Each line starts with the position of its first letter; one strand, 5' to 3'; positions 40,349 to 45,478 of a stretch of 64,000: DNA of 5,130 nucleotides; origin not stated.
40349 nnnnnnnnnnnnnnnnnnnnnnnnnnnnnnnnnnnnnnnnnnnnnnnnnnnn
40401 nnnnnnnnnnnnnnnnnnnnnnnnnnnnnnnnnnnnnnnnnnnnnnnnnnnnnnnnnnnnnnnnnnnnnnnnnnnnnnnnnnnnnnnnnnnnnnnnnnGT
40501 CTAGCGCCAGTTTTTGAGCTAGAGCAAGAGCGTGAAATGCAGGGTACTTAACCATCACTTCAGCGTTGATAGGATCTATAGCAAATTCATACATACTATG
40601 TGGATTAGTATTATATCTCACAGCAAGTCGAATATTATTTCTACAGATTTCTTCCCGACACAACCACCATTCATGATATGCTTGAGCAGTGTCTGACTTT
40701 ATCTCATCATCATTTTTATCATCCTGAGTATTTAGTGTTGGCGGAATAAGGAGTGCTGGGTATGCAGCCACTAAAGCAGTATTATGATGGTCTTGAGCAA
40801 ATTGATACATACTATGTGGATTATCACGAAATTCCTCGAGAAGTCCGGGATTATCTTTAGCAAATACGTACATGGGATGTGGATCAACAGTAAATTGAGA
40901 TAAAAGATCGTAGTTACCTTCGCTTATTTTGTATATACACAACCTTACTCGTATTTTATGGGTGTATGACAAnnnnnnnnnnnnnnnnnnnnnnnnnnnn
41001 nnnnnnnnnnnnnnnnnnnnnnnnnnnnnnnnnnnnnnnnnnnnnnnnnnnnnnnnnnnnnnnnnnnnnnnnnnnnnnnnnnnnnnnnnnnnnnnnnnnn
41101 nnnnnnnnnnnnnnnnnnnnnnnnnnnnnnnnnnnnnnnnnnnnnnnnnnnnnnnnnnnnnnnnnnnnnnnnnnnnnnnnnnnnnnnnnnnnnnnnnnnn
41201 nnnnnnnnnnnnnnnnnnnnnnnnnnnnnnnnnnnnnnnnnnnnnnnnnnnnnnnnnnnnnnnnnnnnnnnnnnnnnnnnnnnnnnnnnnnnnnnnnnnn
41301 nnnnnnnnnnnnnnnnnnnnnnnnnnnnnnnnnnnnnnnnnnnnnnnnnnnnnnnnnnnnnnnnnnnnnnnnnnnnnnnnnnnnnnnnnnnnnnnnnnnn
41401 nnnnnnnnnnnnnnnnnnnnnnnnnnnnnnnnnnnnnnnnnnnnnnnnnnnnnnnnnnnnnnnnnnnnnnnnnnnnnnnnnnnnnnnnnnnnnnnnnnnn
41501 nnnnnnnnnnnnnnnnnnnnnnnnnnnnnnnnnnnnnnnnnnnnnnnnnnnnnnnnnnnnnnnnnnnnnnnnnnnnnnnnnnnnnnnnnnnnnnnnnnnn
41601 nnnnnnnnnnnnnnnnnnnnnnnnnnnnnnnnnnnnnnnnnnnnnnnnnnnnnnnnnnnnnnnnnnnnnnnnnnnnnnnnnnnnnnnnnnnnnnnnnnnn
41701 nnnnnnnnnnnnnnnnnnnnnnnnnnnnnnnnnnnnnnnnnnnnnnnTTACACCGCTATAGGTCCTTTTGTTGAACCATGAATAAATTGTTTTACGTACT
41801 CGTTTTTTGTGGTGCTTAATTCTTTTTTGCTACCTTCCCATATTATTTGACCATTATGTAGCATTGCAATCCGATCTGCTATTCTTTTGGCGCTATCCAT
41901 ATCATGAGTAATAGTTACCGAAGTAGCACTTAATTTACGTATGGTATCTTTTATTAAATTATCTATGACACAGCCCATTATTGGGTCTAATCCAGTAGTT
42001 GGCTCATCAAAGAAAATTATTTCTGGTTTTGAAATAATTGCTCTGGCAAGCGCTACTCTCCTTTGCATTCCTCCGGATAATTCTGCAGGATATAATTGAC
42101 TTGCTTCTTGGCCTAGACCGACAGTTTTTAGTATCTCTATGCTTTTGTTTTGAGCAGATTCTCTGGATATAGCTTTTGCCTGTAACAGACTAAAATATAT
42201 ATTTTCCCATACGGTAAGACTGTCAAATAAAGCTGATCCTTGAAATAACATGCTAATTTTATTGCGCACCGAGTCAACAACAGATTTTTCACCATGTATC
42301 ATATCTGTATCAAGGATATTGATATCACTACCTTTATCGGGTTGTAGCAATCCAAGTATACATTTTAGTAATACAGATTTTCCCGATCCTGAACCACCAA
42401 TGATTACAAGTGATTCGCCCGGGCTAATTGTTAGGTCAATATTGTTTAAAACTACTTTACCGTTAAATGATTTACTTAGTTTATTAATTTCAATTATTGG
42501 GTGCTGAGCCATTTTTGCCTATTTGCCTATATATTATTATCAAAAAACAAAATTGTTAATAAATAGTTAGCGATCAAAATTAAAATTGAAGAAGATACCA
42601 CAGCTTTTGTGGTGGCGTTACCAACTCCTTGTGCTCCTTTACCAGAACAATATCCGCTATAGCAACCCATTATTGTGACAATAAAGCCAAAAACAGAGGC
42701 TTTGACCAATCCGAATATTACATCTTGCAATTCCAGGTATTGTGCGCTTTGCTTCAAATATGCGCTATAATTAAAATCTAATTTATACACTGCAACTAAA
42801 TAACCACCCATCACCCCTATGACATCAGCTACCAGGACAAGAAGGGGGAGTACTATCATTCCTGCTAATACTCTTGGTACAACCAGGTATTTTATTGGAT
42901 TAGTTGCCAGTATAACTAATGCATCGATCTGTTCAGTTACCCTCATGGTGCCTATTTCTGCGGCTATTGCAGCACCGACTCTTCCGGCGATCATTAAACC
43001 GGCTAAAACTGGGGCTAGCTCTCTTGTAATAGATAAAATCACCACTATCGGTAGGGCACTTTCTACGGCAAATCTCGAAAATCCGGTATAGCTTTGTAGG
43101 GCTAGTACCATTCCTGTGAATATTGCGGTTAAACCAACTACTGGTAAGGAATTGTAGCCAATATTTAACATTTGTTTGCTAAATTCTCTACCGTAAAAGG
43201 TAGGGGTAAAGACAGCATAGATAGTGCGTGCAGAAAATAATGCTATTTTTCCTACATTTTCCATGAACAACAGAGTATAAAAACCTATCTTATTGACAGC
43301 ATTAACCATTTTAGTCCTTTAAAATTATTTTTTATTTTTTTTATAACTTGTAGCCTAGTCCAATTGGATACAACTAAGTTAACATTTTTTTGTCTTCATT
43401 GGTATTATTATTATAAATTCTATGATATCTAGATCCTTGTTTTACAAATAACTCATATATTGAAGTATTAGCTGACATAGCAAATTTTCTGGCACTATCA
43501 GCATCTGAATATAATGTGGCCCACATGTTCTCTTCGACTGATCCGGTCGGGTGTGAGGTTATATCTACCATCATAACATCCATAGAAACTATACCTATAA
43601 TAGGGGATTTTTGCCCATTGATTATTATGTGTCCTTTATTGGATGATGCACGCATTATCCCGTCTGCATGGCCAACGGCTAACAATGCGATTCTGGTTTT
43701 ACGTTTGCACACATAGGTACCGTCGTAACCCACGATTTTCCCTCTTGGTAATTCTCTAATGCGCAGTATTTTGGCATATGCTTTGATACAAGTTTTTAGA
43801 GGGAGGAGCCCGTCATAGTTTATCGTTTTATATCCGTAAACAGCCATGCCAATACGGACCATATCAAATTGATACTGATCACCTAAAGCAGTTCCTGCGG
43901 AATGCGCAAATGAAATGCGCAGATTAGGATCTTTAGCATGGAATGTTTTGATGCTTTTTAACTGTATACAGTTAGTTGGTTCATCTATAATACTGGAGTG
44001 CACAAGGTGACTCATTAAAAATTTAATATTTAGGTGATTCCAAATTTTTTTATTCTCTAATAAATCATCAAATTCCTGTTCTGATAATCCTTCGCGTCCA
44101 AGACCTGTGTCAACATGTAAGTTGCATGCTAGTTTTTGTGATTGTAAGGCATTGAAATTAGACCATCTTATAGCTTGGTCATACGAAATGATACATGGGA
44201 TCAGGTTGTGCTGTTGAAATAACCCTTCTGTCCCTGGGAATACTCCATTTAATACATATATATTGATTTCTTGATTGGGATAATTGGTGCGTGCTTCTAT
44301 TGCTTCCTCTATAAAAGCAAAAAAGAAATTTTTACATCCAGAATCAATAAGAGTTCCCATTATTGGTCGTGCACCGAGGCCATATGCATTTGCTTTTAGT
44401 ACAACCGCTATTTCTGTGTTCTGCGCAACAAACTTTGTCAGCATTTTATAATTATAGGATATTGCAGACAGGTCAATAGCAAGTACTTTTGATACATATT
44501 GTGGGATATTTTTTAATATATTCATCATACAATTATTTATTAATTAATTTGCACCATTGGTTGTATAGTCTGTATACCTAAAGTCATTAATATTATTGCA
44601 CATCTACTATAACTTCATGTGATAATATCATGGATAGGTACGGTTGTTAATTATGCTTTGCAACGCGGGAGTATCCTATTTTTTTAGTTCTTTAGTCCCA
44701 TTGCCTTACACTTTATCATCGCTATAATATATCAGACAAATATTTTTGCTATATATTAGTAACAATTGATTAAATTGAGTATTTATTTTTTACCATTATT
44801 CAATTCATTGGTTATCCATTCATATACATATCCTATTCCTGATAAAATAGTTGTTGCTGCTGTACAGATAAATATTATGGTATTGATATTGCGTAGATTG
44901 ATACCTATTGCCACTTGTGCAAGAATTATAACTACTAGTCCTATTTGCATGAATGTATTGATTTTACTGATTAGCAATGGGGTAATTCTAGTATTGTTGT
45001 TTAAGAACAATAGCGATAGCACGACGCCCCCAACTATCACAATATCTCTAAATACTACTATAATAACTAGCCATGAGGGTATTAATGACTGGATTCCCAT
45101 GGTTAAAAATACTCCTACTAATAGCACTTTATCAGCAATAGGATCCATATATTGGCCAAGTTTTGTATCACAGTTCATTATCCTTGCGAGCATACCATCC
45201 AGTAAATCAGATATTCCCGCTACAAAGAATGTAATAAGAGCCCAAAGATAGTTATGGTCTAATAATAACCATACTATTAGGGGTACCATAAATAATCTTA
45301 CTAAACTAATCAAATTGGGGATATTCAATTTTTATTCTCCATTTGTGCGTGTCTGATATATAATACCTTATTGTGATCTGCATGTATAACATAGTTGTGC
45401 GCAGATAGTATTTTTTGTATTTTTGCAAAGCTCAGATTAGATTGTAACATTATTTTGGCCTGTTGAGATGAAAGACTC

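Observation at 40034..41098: Orphan exported protein built from a previously unrecognised [DNS]P[HY][SP]MYxFAxD repeat, with a recent internal duplication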

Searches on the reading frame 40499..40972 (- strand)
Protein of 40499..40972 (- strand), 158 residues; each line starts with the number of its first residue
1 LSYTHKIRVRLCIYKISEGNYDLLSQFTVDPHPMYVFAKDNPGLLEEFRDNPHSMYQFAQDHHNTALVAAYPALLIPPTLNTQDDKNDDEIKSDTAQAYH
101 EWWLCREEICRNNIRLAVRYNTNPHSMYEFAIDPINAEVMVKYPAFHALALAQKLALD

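Call 28: search_protein_representatives(alignment_id=A1)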
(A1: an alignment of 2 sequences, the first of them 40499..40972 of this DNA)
Query: 2 sequences, 163 profile positions. Proteins with E-value up to 0.001 (for the whole library): 1; up to 1e-10: 1; up to 1e-30: 1. The best 1 are listed.
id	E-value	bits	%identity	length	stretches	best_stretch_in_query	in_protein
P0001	5.8e-186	627.7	-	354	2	3-163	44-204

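Call 38: search_protein_families(library=phrogs, proteins=[window:40499-40972:-], max_evalue=1)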
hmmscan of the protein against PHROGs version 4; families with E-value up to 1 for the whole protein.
window:40499-40972:- (158 aa): 2 families
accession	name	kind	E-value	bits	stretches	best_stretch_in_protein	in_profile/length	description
phrog_11479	-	unknown function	0.18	13.2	0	119-148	32-61/92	-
phrog_3563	-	unknown function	0.18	12.9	0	25-41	16-32/45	-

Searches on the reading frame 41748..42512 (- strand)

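Call 22: search_protein_families(library=pfam, proteins=[window:41748-42512:-], max_evalue=0.00001)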
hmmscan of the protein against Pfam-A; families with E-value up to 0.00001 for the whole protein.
window:41748-42512:- (254 aa): 2 families
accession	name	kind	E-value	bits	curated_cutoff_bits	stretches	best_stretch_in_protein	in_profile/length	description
PF00005.33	ABC_tran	-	1.6e-34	119.8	25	1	22-173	1-137/137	ABC transporter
PF13304.12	AAA_21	-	3.5e-10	40.9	27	0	36-103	3-73/304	AAA domain, putative AbiEii toxin, Type IV TA system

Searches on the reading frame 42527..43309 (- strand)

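Call 22: search_protein_families(library=pfam, proteins=[window:42527-43309:-], max_evalue=0.00001)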
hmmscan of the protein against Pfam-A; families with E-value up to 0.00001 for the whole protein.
window:42527-43309:- (260 aa): 1 family
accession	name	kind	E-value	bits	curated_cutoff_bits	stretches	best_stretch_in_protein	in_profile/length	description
PF02405.21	MlaE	-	6.6e-81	271.4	22.5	1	44-254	2-212/212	Permease MlaE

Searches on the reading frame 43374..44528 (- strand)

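Call 22: search_protein_families(library=pfam, proteins=[window:43374-44528:-], max_evalue=0.00001)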
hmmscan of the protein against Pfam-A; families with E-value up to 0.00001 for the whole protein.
window:43374-44528:- (384 aa): 2 families
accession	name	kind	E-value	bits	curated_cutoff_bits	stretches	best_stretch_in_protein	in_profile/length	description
PF01168.26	Ala_racemase_N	-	1.2e-43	149.8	24.1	1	18-234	1-219/220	Alanine racemase, N-terminal domain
PF00842.27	Ala_racemase_C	-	2.6e-31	108.3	25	1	249-372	3-127/127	Alanine racemase, C-terminal domain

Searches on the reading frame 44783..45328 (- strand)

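Call 22: search_protein_families(library=pfam, proteins=[window:44783-45328:-], max_evalue=0.00001)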
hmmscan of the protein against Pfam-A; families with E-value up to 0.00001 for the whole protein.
window:44783-45328:- (181 aa): 1 family
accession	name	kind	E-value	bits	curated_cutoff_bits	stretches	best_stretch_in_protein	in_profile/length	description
PF01066.26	CDP-OH_P_transf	-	1.8e-32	113.2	22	1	1-161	1-151/152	CDP-alcohol phosphatidyltransferase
